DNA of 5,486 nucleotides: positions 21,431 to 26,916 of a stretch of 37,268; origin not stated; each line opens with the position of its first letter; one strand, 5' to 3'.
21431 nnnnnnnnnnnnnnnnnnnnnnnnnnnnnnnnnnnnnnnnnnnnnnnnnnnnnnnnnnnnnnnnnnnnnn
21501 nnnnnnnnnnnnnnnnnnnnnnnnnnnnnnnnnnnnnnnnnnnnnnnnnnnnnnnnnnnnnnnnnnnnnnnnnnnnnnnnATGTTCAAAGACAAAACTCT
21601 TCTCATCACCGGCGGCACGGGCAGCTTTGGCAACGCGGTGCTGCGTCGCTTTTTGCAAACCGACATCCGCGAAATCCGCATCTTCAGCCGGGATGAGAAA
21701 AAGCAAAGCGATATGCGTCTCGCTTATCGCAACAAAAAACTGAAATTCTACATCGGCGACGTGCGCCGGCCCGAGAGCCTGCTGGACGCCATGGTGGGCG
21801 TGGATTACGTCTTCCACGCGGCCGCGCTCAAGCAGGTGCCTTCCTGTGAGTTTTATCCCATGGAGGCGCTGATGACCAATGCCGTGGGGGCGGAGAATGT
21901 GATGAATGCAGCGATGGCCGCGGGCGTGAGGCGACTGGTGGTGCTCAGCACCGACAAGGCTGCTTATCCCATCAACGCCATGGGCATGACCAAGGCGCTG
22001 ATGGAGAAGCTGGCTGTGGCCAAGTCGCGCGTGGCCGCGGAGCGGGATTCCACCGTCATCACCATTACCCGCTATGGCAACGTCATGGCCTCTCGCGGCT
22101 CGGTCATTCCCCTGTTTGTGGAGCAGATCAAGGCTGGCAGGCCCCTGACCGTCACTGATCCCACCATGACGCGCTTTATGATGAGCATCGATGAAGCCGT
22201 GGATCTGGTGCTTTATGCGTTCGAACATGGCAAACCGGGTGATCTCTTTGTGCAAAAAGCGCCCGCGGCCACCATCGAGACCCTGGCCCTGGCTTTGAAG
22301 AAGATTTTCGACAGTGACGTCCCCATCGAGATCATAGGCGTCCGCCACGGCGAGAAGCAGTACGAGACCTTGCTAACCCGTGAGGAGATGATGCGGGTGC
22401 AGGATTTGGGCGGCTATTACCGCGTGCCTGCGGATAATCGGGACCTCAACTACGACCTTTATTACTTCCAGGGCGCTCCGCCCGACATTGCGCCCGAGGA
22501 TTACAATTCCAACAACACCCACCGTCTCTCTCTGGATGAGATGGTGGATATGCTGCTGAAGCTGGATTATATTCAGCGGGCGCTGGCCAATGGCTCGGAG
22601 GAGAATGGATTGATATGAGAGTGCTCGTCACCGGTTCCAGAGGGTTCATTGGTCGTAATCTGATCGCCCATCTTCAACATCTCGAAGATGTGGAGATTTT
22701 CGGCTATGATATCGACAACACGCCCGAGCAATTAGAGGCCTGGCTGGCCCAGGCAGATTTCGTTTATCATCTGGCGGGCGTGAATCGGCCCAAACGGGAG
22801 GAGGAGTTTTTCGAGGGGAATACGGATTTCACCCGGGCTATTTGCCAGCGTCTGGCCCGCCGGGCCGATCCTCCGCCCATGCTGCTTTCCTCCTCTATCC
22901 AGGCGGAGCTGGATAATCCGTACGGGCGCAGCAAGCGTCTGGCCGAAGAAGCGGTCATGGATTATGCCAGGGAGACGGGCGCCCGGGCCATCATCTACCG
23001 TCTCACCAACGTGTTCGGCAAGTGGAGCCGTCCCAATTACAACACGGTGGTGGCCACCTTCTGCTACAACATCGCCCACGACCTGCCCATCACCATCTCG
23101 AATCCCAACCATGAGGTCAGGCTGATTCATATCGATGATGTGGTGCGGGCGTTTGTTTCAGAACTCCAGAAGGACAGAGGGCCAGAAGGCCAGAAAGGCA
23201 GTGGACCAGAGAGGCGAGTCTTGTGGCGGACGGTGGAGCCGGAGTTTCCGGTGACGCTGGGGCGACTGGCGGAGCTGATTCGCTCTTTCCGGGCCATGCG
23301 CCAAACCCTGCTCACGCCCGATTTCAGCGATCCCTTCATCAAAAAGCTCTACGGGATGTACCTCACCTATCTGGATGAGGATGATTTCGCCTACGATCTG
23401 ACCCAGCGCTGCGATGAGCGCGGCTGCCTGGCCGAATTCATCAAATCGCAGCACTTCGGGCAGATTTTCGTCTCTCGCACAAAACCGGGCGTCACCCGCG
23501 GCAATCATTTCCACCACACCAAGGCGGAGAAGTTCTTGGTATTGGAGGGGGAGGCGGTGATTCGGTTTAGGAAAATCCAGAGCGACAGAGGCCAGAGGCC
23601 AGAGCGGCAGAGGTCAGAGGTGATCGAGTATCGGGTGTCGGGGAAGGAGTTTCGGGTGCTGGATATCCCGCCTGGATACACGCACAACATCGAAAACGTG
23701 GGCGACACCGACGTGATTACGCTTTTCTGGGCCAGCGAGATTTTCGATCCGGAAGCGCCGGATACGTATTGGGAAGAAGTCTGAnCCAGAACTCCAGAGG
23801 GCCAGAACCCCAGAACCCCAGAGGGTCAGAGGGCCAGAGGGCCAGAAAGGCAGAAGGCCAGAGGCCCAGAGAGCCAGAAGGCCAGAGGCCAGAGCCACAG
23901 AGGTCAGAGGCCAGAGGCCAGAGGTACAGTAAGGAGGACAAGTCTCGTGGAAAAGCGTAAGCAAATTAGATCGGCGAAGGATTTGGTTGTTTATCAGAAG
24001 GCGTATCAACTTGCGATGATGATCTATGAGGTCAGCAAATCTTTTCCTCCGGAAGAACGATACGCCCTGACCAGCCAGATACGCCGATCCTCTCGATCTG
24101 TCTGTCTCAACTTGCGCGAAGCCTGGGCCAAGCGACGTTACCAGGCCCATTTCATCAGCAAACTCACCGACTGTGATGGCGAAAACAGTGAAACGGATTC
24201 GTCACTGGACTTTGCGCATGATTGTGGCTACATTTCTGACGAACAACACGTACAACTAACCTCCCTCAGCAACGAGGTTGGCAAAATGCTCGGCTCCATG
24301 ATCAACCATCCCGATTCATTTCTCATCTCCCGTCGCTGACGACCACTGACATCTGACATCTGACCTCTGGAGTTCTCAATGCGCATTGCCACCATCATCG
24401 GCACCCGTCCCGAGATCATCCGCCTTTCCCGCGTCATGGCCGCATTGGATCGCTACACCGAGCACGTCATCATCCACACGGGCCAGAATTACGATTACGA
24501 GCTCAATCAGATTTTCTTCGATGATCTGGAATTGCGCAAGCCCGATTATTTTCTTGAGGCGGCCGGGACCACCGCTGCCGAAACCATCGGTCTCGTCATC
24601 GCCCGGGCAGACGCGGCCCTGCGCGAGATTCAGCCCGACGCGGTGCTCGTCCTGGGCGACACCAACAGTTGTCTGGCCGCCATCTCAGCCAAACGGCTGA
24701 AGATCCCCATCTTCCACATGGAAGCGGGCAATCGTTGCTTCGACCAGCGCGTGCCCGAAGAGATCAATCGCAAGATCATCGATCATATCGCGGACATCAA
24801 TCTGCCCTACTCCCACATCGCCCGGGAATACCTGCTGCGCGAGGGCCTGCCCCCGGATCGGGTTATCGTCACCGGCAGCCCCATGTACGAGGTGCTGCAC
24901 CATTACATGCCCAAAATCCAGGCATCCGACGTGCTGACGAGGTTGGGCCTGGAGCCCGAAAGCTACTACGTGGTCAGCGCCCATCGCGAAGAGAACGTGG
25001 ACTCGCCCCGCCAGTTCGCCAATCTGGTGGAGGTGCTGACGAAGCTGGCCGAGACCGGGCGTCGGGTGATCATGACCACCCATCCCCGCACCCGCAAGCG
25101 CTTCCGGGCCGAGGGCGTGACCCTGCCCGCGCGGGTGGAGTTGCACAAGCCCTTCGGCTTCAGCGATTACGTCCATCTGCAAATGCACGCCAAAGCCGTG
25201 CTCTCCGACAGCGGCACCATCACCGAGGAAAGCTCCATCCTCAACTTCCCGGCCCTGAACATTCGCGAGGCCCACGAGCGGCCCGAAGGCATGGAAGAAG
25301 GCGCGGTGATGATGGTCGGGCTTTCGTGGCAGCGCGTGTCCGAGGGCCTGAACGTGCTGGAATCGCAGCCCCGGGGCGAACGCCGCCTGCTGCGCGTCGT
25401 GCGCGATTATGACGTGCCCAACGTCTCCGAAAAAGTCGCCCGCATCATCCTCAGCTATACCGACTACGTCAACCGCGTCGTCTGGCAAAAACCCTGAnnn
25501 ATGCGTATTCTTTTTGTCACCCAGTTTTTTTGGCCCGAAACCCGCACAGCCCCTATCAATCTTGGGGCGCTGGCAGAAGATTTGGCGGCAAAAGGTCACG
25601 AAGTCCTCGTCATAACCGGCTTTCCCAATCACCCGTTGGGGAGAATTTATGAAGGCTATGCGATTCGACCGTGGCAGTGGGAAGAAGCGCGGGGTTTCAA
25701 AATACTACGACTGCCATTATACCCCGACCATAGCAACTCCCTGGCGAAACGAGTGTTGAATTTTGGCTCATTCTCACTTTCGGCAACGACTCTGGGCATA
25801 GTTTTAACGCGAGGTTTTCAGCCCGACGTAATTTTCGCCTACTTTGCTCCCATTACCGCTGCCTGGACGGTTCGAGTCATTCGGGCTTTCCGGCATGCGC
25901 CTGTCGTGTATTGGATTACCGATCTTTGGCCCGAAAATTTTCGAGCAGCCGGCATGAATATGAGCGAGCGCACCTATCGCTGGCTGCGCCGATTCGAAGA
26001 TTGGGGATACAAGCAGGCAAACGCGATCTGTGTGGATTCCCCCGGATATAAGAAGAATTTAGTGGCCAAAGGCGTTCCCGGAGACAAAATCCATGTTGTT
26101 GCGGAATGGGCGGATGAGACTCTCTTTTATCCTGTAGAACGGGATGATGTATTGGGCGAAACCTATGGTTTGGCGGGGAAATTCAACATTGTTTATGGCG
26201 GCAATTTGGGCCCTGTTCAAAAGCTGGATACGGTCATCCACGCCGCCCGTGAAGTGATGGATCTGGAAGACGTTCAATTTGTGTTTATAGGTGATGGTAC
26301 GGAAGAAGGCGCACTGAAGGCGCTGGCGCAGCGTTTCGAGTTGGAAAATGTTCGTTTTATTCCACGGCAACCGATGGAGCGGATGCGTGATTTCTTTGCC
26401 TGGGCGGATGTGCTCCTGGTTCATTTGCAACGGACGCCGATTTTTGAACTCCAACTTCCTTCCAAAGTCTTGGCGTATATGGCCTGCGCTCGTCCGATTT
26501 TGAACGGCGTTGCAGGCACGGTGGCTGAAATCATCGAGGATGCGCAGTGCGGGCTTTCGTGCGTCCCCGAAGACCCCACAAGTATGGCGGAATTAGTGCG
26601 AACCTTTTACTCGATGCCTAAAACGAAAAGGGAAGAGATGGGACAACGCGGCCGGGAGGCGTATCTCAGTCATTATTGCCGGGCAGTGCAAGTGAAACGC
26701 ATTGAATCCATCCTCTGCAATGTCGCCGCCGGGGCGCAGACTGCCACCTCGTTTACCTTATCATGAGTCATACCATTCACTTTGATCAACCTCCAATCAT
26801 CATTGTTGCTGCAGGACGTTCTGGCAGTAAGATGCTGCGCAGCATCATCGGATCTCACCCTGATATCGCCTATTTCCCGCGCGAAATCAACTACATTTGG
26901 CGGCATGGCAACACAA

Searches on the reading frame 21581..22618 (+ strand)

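Call 70: search_protein_families(library=pfam, proteins=[window:21581-22618:+], max_evalue=0.00001)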
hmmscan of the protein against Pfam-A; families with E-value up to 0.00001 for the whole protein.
window:21581-22618:+ (345 aa): 8 families
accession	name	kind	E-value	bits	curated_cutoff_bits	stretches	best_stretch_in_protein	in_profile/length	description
PF02719.21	Polysacc_synt_2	-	2.2e-100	336.1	20.2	1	7-282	1-291/293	Polysaccharide biosynthesis protein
PF01370.27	Epimerase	-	1.8e-24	86.9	20.9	1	8-221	2-235/240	NAD dependent epimerase/dehydratase family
PF08485.16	Polysacc_syn_2C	-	8e-18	64.3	25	1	285-332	1-48/48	Polysaccharide biosynthesis protein C-terminal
PF01073.25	3Beta_HSD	-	1.3e-15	57.6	22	1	8-130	1-122/280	3-beta hydroxysteroid dehydrogenase/isomerase family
PF13460.12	NAD_binding_10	-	8e-14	52.4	27.2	1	11-151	1-127/184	NAD(P)H-binding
PF16363.11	GDP_Man_Dehyd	-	3.9e-13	50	27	1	8-235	1-258/332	GDP-mannose 4,6 dehydratase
PF04321.23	RmlD_sub_bind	-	4.4e-09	36.2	27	1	6-126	2-103/287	RmlD substrate binding domain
PF05368.20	NmrA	-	1.3e-08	35.2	27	1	4-198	2-183/298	NmrA-like family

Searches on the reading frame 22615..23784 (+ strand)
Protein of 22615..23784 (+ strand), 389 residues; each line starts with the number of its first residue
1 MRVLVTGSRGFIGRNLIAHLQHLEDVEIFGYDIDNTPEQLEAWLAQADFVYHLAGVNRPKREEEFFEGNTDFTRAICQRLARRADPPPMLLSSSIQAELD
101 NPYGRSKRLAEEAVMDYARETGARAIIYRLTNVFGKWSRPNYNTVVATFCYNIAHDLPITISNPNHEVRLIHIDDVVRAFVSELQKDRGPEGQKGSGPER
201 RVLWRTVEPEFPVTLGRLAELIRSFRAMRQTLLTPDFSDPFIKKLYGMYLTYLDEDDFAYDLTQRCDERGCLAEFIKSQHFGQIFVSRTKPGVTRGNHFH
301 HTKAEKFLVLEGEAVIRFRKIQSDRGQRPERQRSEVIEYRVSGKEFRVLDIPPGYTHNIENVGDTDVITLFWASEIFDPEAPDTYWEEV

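Call 70: search_protein_families(library=pfam, proteins=[window:22615-23784:+], max_evalue=0.00001)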
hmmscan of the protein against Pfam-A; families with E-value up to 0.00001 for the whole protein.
window:22615-23784:+ (389 aa): 5 families
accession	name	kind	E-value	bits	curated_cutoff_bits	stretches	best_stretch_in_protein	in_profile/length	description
PF14667.12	Polysacc_synt_C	-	4.1e-44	149.7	28.7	1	266-385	2-111/111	Polysaccharide biosynthesis C-terminal domain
PF01370.27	Epimerase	-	4.2e-22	79.2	20.9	1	3-192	1-234/240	NAD dependent epimerase/dehydratase family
PF07993.18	NAD_binding_4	-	3.5e-08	33.3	20.1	0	95-179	169-257/258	Male sterility protein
PF16363.11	GDP_Man_Dehyd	-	5.8e-08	33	27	0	101-188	151-241/332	GDP-mannose 4,6 dehydratase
PF04321.23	RmlD_sub_bind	-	8.7e-06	25.5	27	0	101-145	123-162/287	RmlD substrate binding domain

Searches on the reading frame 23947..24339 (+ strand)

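Call 57: search_protein_families(library=pfam, proteins=[window:23947-24339:+], max_evalue=0.01)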
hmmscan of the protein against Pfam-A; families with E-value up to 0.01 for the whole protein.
window:23947-24339:+ (130 aa): 2 families
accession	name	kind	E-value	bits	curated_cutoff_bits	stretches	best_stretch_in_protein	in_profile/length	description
PF05635.17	23S_rRNA_IVP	-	1.8e-32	112.2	33.8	1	11-116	1-105/106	23S rRNA-intervening sequence protein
PF22296.2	bAvd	-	1.3e-14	55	40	1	13-120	1-105/107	bAvd-like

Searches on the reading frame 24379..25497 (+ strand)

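Call 70: search_protein_families(library=pfam, proteins=[window:24379-25497:+], max_evalue=0.00001)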
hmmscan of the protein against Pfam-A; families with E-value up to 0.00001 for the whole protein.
window:24379-25497:+ (372 aa): 1 family
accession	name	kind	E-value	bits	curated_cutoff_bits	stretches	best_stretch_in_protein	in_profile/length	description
PF02350.25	Epimerase_2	-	3.7e-94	315.9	30.6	1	27-357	9-346/347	UDP-N-acetylglucosamine 2-epimerase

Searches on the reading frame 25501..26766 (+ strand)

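Call 6: search_protein_families(library=pfam, proteins=[window:25501-26766:+], max_evalue=0.01)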
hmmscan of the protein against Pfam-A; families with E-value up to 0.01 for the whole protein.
window:25501-26766:+ (421 aa): 5 families
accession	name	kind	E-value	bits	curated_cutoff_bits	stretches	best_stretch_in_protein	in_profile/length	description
PF00534.26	Glycos_transf_1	-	4.2e-21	75.7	26.4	1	227-386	15-171/172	Glycosyl transferases group 1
PF13579.12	Glyco_trans_4_4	-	2e-18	67.6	29.7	1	23-201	9-156/158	Glycosyl transferase 4-like domain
PF13692.12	Glyco_trans_1_4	-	8.9e-17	62.1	27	1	229-369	3-139/142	Glycosyl transferases group 1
PF13439.12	Glyco_transf_4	-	2.9e-12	47.4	28.5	1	23-201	10-163/170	Glycosyltransferase Family 4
PF13524.12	Glyco_trans_1_2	-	8.3e-06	26.3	25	1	254-393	11-134/144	Glycosyl transferase-like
